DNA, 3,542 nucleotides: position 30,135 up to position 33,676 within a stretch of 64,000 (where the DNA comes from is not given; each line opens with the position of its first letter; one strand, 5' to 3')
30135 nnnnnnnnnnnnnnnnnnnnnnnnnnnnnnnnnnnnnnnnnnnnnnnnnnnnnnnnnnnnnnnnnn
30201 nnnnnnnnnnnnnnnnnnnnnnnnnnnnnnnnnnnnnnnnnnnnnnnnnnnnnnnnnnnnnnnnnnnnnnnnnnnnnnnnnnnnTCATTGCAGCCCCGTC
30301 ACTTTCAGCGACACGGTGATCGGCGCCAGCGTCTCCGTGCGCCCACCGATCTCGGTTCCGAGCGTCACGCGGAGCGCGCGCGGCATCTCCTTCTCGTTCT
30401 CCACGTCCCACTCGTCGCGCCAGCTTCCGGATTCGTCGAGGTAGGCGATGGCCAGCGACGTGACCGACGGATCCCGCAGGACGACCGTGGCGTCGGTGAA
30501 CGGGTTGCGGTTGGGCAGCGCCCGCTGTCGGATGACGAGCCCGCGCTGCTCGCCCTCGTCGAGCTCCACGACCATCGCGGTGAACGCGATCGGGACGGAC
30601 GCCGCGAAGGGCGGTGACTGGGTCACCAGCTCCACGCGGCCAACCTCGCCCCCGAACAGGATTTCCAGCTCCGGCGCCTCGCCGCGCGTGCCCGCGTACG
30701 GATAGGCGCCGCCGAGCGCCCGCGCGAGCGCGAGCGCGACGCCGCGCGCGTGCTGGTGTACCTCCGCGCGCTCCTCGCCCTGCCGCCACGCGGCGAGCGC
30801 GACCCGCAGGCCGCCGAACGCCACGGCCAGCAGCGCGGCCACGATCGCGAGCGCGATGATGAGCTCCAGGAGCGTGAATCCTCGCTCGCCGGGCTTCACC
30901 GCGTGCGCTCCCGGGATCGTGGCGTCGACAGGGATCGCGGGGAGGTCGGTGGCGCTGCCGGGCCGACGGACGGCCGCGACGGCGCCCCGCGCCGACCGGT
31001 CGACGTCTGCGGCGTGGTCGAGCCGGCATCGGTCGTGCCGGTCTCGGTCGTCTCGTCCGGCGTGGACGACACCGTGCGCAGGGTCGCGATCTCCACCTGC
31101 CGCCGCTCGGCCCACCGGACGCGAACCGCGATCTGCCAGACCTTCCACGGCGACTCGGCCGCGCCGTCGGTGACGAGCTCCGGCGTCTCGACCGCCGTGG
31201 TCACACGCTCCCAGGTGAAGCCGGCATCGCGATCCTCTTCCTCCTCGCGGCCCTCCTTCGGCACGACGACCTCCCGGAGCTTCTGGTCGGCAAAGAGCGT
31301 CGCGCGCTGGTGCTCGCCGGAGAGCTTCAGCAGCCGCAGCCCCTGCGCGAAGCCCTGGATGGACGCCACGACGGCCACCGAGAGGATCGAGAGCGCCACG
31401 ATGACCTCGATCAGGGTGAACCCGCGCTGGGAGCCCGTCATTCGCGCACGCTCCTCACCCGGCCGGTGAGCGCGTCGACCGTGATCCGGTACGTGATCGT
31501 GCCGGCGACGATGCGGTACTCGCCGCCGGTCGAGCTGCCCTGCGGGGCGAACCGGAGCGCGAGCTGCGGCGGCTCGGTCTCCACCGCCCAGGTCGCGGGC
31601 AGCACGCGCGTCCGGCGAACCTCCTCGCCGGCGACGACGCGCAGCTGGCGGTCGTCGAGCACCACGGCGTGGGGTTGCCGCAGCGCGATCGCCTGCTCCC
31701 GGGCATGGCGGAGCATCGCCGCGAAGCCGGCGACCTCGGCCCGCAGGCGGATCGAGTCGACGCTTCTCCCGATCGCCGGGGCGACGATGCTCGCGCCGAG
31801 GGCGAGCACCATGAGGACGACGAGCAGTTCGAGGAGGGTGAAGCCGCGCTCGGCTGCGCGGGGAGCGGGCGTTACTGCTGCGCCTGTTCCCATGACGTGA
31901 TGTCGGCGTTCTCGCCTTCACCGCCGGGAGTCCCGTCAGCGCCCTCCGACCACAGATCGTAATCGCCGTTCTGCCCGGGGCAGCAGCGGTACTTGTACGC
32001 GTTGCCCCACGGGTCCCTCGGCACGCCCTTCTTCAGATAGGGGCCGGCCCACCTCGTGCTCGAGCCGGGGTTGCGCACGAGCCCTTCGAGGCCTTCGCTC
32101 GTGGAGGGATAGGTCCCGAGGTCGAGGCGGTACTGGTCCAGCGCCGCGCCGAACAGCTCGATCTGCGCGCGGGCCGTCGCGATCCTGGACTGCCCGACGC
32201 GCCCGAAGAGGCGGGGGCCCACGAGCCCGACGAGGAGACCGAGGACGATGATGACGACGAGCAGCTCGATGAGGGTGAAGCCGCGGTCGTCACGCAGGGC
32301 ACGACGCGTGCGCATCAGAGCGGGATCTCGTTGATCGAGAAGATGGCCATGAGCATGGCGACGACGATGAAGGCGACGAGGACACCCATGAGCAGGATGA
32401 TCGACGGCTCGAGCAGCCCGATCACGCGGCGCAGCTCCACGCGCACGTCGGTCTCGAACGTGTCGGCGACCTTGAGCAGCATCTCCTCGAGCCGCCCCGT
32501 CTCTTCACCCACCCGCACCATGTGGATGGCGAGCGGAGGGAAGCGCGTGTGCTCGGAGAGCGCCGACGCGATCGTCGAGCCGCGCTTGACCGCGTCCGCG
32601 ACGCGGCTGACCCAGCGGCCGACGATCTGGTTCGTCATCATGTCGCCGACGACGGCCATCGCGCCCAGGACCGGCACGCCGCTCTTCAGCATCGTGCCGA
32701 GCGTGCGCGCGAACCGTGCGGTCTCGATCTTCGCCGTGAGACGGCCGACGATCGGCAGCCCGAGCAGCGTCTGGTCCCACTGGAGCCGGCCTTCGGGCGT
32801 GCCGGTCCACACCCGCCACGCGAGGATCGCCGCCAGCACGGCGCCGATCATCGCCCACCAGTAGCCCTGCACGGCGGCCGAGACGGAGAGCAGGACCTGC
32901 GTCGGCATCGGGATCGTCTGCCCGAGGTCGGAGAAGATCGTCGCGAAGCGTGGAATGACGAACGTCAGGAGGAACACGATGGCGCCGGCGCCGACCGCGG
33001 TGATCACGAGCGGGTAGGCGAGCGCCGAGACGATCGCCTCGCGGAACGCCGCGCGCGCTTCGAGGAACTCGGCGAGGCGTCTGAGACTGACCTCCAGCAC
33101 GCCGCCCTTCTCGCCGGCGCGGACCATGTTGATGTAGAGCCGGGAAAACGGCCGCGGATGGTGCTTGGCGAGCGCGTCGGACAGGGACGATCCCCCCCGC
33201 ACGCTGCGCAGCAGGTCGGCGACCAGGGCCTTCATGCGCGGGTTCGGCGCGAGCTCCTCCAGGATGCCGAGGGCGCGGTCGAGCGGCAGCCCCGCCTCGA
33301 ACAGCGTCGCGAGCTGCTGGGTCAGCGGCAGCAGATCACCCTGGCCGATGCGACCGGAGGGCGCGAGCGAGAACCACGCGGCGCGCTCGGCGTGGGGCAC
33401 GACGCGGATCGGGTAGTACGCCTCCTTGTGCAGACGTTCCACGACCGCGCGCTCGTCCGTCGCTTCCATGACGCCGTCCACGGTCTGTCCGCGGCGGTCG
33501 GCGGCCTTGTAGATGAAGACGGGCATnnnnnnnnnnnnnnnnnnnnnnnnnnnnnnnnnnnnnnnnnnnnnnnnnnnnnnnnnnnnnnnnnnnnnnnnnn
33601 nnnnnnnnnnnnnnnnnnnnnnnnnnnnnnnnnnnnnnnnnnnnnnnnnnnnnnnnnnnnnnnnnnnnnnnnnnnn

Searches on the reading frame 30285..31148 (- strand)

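Call 26: search_protein_families(library=pfam, proteins=[window:30285-31148:-], max_evalue=0.001)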
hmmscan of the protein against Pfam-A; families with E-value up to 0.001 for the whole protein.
window:30285-31148:- (287 aa): 2 families
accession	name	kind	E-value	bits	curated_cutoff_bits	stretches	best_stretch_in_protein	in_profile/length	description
PF07963.17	N_methyl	-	6.1e-08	32.4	21.2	1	88-111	4-27/27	Prokaryotic N-terminal methylation motif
PF11612.13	T2SSJ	-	8.8e-06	26.5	28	1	209-272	74-137/140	Type II secretion system (T2SS), protein J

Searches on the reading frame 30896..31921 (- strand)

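Call 58: search_protein_families(library=pfam, proteins=[window:30896-31921:-], max_evalue=0.01)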
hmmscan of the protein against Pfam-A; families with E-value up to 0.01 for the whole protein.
window:30896-31921:- (341 aa): 1 family
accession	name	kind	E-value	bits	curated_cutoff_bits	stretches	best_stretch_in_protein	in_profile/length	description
PF07963.17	N_methyl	-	9.7e-08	31.7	21.2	1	164-187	3-26/27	Prokaryotic N-terminal methylation motif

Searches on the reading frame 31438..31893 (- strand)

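Call 26: search_protein_families(library=pfam, proteins=[window:31438-31893:-], max_evalue=0.001)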
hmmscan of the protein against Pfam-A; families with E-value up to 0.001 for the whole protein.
window:31438-31893:- (151 aa): 2 families
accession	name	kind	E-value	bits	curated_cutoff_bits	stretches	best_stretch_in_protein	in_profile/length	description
PF07963.17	N_methyl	-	4.4e-07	29.7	21.2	1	13-37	2-26/27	Prokaryotic N-terminal methylation motif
PF12019.13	GspH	-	1.2e-06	29.3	21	1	56-141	4-106/108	Type II transport protein GspH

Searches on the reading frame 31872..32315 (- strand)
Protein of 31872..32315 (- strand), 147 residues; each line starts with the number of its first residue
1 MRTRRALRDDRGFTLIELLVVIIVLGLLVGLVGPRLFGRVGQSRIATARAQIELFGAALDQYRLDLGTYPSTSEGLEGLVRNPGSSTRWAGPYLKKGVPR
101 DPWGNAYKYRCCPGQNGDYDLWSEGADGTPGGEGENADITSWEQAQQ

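Call 26: search_protein_families(library=pfam, proteins=[window:31872-32315:-], max_evalue=0.001)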
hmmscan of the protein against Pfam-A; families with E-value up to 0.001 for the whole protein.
window:31872-32315:- (147 aa): 2 families
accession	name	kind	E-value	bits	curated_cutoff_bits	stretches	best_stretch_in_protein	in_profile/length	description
PF08334.16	T2SSG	-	8.6e-39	132.4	21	1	35-142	1-108/108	Type II secretion system (T2SS), protein G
PF07963.17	N_methyl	-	5.3e-08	32.5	21.2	1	8-32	2-26/27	Prokaryotic N-terminal methylation motif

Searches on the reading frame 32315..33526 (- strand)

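Call 26: search_protein_families(library=pfam, proteins=[window:32315-33526:-], max_evalue=0.001)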
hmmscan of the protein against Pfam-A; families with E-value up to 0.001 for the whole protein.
window:32315-33526:- (403 aa): 1 family
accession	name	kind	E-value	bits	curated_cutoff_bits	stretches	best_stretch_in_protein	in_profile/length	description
PF00482.28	T2SSF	-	6.8e-60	201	25.2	2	69-192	2-125/125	Type II secretion system (T2SS), protein F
